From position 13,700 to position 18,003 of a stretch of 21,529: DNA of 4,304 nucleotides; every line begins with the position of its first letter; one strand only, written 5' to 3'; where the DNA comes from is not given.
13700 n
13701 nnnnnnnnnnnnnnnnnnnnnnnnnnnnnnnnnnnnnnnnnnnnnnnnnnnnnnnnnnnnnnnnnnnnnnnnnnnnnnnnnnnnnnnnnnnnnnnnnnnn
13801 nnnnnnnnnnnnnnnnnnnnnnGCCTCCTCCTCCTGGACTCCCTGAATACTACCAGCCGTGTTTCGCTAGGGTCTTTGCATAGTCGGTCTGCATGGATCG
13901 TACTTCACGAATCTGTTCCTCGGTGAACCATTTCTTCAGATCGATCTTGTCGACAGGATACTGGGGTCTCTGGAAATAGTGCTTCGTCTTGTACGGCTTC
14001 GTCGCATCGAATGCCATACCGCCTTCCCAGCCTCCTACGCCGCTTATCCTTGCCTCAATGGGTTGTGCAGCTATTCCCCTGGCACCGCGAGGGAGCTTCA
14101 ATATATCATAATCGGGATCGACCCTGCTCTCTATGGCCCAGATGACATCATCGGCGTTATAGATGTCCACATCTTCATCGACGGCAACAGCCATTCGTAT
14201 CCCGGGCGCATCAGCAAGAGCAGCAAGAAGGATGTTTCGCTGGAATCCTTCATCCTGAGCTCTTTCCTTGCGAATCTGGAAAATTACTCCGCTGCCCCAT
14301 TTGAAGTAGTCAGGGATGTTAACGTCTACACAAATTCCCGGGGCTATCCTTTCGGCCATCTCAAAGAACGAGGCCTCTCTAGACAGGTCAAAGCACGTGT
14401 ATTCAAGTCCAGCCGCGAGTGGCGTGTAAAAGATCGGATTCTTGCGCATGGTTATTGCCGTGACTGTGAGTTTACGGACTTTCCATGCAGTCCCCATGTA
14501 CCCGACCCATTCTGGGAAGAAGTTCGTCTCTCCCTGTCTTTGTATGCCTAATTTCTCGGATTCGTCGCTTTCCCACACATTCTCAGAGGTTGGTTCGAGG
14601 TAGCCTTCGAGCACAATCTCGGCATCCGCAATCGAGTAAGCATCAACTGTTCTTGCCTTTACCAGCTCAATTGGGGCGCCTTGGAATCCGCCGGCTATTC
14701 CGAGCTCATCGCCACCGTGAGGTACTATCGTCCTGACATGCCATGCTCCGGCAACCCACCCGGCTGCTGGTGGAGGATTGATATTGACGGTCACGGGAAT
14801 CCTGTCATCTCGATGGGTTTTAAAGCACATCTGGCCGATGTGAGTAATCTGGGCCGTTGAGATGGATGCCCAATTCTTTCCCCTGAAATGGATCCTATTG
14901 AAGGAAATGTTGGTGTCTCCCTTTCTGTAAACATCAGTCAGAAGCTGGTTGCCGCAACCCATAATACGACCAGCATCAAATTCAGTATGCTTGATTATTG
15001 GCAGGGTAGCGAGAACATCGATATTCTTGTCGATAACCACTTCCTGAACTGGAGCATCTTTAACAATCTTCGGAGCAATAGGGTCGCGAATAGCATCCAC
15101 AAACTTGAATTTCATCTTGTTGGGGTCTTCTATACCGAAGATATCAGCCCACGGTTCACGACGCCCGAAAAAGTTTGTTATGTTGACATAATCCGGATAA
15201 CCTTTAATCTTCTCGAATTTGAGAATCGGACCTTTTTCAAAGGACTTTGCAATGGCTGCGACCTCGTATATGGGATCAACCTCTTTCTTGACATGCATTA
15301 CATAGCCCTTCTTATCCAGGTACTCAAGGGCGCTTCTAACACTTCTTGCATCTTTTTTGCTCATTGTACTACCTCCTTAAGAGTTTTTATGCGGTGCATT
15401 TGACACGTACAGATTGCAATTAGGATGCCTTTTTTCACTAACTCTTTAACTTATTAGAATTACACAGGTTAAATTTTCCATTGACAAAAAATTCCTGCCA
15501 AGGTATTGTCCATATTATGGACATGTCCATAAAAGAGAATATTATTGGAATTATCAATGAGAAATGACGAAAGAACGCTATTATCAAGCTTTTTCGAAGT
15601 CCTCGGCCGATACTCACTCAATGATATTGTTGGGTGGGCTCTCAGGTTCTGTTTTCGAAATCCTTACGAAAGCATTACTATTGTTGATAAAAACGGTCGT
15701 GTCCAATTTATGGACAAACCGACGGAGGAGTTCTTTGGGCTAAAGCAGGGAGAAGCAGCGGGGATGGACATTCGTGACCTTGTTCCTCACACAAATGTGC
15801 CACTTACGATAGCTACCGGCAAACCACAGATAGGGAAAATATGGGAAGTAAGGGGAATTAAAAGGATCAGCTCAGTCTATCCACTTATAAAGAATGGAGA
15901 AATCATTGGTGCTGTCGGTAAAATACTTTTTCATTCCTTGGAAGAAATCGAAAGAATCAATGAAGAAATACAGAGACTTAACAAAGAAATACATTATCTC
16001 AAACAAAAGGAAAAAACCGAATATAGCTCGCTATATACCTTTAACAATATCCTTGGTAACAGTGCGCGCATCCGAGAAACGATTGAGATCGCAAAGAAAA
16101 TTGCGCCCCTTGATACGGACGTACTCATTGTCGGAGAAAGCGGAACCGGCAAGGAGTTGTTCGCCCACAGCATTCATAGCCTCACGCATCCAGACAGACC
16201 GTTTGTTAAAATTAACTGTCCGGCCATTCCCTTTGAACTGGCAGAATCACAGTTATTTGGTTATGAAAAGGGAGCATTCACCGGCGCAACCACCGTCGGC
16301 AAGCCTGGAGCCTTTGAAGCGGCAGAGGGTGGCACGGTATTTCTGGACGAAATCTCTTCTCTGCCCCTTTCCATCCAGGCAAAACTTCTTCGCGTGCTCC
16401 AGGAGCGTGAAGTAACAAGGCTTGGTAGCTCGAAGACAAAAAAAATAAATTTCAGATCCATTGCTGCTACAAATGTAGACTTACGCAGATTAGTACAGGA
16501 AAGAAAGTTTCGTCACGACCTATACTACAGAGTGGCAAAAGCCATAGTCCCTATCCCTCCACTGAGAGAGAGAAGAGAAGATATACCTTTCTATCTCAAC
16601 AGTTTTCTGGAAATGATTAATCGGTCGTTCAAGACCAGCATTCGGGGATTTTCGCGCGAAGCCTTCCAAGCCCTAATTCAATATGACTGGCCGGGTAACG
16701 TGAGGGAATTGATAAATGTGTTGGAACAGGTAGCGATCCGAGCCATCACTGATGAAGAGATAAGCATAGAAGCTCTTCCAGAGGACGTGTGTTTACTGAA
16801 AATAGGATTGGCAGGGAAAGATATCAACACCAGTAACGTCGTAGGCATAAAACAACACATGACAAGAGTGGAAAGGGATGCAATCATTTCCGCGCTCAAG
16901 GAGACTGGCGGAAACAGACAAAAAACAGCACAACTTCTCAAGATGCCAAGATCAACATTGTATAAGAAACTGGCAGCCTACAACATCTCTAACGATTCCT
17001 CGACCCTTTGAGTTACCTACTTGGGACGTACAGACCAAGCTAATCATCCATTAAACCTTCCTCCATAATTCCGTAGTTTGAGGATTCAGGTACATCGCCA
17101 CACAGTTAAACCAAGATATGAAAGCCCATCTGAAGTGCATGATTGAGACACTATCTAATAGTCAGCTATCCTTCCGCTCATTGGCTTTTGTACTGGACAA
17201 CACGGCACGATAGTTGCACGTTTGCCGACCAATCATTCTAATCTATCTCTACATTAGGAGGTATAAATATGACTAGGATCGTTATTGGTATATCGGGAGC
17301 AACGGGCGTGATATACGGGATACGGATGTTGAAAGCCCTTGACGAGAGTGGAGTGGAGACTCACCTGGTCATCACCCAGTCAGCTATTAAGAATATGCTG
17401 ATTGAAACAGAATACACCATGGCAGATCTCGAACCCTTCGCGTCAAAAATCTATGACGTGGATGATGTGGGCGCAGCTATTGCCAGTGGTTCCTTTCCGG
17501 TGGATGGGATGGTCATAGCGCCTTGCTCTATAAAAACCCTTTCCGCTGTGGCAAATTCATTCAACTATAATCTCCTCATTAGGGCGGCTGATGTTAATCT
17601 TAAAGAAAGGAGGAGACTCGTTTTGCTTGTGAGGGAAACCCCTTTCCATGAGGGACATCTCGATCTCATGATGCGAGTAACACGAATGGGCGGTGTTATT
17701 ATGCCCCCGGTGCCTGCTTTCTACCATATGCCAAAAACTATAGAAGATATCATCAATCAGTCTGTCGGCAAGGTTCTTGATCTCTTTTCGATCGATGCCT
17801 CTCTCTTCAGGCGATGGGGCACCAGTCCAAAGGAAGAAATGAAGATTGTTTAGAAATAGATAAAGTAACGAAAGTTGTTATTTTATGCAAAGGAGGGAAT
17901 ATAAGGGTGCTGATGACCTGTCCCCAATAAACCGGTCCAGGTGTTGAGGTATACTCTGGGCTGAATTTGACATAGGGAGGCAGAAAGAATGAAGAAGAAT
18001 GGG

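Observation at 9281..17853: Sigma-54-wired CoA-ligase / UbiD-like decarboxylase / UbiX module fused to a TAXI-TRAP importer: candidate anaerobic aromatic (di)carboxylate activation-decarboxylation pathway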

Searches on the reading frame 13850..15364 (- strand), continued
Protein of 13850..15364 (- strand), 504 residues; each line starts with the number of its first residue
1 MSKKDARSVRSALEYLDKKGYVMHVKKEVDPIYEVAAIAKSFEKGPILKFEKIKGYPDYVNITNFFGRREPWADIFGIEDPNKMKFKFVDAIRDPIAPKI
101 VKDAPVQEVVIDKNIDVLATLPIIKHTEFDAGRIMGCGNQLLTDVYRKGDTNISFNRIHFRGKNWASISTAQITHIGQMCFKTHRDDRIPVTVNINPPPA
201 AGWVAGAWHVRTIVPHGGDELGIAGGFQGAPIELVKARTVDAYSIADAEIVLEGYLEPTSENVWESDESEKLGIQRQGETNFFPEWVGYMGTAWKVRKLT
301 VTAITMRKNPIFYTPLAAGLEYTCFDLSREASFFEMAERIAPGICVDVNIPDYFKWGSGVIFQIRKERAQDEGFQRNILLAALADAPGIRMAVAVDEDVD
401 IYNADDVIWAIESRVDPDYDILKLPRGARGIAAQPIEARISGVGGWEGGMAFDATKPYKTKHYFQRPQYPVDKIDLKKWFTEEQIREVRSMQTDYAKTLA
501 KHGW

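Call 108: list_cluster_members(proteins=[P0439, P0440, P0441, P0443, P0444, P0445, P0446, P0447, P0448, P0450])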
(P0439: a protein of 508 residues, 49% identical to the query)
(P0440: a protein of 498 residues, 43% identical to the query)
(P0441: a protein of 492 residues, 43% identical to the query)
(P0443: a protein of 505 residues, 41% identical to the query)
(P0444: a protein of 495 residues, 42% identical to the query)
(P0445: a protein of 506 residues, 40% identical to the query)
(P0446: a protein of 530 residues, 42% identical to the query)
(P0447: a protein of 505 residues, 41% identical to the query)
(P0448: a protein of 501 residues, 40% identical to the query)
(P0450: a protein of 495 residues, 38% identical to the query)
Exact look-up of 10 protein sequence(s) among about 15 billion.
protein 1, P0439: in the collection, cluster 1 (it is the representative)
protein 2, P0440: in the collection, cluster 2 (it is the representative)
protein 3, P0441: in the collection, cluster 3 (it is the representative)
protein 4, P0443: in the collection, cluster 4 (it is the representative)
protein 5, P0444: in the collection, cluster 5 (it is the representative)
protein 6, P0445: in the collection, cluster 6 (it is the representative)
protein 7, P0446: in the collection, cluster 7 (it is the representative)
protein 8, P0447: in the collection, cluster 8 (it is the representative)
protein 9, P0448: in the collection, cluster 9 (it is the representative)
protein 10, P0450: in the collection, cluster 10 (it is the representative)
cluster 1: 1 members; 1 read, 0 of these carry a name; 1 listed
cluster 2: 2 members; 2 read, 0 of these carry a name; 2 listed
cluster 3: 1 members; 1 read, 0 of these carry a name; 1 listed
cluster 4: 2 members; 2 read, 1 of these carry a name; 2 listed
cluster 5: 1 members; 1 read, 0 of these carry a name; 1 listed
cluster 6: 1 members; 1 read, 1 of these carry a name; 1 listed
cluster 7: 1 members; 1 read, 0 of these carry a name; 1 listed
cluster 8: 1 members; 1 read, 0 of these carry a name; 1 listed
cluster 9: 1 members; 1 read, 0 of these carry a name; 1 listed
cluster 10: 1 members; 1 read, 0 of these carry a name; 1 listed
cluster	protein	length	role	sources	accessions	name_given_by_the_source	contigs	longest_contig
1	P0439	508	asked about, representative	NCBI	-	-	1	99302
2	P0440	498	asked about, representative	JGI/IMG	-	-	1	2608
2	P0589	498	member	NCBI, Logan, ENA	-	-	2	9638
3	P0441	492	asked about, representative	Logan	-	-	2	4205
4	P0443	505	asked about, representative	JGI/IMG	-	gallate decarboxylase subunit C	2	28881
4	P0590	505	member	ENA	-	-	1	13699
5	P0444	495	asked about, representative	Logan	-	-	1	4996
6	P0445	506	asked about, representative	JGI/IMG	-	gallate decarboxylase subunit C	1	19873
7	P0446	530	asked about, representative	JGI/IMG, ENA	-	-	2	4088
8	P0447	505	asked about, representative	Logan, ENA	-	-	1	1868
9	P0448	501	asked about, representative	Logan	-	-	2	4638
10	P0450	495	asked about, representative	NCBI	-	-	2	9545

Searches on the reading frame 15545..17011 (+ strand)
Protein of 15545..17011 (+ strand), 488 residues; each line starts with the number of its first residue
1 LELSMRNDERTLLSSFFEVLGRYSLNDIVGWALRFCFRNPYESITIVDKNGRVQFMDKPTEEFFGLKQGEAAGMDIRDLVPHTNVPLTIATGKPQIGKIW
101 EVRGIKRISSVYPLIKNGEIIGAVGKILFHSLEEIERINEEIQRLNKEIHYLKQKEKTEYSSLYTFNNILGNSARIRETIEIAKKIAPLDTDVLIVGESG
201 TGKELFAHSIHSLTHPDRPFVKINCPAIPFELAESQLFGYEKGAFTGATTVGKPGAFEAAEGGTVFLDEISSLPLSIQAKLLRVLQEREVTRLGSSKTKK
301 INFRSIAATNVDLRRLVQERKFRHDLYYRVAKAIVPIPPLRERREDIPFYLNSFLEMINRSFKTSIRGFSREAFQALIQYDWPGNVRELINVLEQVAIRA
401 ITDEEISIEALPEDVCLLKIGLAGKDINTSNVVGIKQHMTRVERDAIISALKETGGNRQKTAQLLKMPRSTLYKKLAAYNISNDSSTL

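Call 3: search_protein_families(library=pfam, proteins=[window:15545-17011:+])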
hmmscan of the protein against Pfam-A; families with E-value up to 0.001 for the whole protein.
window:15545-17011:+ (488 aa): 9 families
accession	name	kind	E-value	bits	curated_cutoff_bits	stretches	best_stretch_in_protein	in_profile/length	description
PF00158.32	Sigma54_activat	-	4.8e-63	212.3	20.2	1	169-332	1-164/168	Sigma-54 interaction domain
PF25601.1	AAA_lid_14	-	1.5e-21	76.4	27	1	341-415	1-74/87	AAA+ ATPase lid domain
PF14532.12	Sigma54_activ_2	-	6.7e-17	62.5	25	1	170-340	1-138/138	Sigma-54 interaction domain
PF02954.25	HTH_8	-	2.5e-13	50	22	1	441-479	4-42/42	Bacterial regulatory protein, Fis family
PF07728.20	AAA_5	-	7.4e-10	39.4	22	1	192-311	1-123/139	AAA domain (dynein-related subfamily)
PF01078.27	Mg_chelatase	-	4.4e-05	23.4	20.3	0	244-310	89-157/207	Magnesium chelatase, subunit ChlI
PF00989.32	PAS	-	0.00011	22.6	22.6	1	44-83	14-53/113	PAS fold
PF07724.20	AAA_2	-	0.00027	21.5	27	1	193-321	6-135/166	AAA domain (Cdc48 subfamily)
PF00004.35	AAA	-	0.00075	20.4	21.2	0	193-310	1-109/131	ATPase family associated with various cellular activities (AAA)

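Call 4: search_protein_families(library=ncbifam, proteins=[window:15545-17011:+])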
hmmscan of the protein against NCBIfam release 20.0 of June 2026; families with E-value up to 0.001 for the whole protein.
window:15545-17011:+ (488 aa): 32 families (the best 25 are shown)
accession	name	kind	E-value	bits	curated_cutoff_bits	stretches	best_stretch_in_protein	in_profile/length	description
NF041552.1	TF_PrdR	equivalog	1.8e-130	436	795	1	32-480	135-577/577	sigma-54 dependent transcriptional regulator PrdR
TIGR01817.1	nifA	equivalog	9.6e-90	301.8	528.85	1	132-481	161-529/534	nif-specific transcriptional activator NifA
NF008469.0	PRK11361.1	equivalog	1.6e-87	294.2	714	1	139-482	119-457/461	acetoacetate metabolism transcriptional regulator AtoC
TIGR02915.1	PEP_resp_reg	equivalog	1e-83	281.7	502.6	1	142-481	119-444/445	PEP-CTERM-box response regulator transcription factor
NF003451.0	PRK05022.1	equivalog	6.2e-83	279.2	476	1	138-474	161-503/512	nitric oxide reductase transcriptional regulator NorR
NF038308.1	RNA_repair_RtcR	equivalog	1.4e-82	278.2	650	1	135-479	150-516/530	RNA repair transcriptional activator RtcR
TIGR02329.1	propionate_PrpR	equivalog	1.8e-80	271.1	499.2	1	151-477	196-525/526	propionate catabolism operon regulatory protein PrpR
TIGR01818.1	ntrC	equivalog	1e-79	268.5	558.6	1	154-477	121-461/463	nitrogen regulation protein NR(I)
NF049963.1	RespRegFlgRCampy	domain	1.8e-79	267.6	750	1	152-481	115-429/429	fla regulon two-component system response regulator FlgR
NF041906.1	V4R_TF_MobR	exception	1.3e-78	264.9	999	1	136-476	201-541/544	phenol degradation transcriptional regulator MobR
TIGR02974.1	phageshock_pspF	equivalog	4.9e-76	256.1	443.55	1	169-408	1-240/336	phage shock protein operon transcriptional activator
NF011953.0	PRK15424.1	equivalog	2.7e-75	254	703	1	151-478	203-533/538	propionate catabolism operon regulatory protein PrpR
NF007689.0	PRK10365.1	equivalog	4.4e-74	249.8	760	1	146-477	118-440/441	sigma-54-dependent response regulator transcription factor ZraR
NF011958.0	PRK15429.1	equivalog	5.8e-73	246.6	830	1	133-484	351-689/692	formate hydrogenlyase transcriptional activator FlhA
NF050807.1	TransRegFlbDCaul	equivalog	6.2e-73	246.2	750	1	173-480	124-439/454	sigma-54-dependent transcriptional regulator FlbD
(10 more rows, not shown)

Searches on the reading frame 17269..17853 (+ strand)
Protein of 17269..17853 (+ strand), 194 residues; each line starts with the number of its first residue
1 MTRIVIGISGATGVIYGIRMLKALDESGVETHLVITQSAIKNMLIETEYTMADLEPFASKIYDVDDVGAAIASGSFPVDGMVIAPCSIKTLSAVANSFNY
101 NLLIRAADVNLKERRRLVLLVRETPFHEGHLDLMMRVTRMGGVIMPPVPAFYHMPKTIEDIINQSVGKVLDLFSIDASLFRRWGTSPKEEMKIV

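Call 3: search_protein_families(library=pfam, proteins=[window:17269-17853:+])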
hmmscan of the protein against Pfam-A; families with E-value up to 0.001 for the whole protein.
window:17269-17853:+ (194 aa): 1 family
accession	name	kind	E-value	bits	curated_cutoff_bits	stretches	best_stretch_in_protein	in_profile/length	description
PF02441.25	Flavoprotein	-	3.3e-42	144.3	22.7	1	3-172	2-161/162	Flavoprotein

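Call 4: search_protein_families(library=ncbifam, proteins=[window:17269-17853:+])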
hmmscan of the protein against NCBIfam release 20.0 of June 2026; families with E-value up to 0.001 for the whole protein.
window:17269-17853:+ (194 aa): 6 families
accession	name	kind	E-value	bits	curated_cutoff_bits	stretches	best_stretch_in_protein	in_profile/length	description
NF004685.0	PRK06029.1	subfamily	3.6e-77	258.7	188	1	1-184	1-185/187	UbiX family flavin prenyltransferase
TIGR00421.1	ubiX_pad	subfamily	1.4e-74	249.8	108.9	1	3-183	1-181/181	UbiX family flavin prenyltransferase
NF041206.1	VdcB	exception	1.5e-69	233.4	290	1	3-184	1-183/184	non-oxidative hydroxyarylic acid decarboxylases subunit B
NF041218.1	BagM_FevK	exception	3.7e-59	199.7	420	1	3-189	2-189/215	bagremycin/ferroverdin biosynthesis UbiX family decarboxylase BagM/FevK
TIGR00521.1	coaBC_dfp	equivalog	7.4e-05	22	219.7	1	3-103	5-105/392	bifunctional phosphopantothenoylcysteine decarboxylase/phosphopantothenate--cysteine ligase CoaBC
TIGR02852.1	spore_dpaB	equivalog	0.00029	20.2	229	1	74-121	76-123/187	dipicolinate synthase subunit B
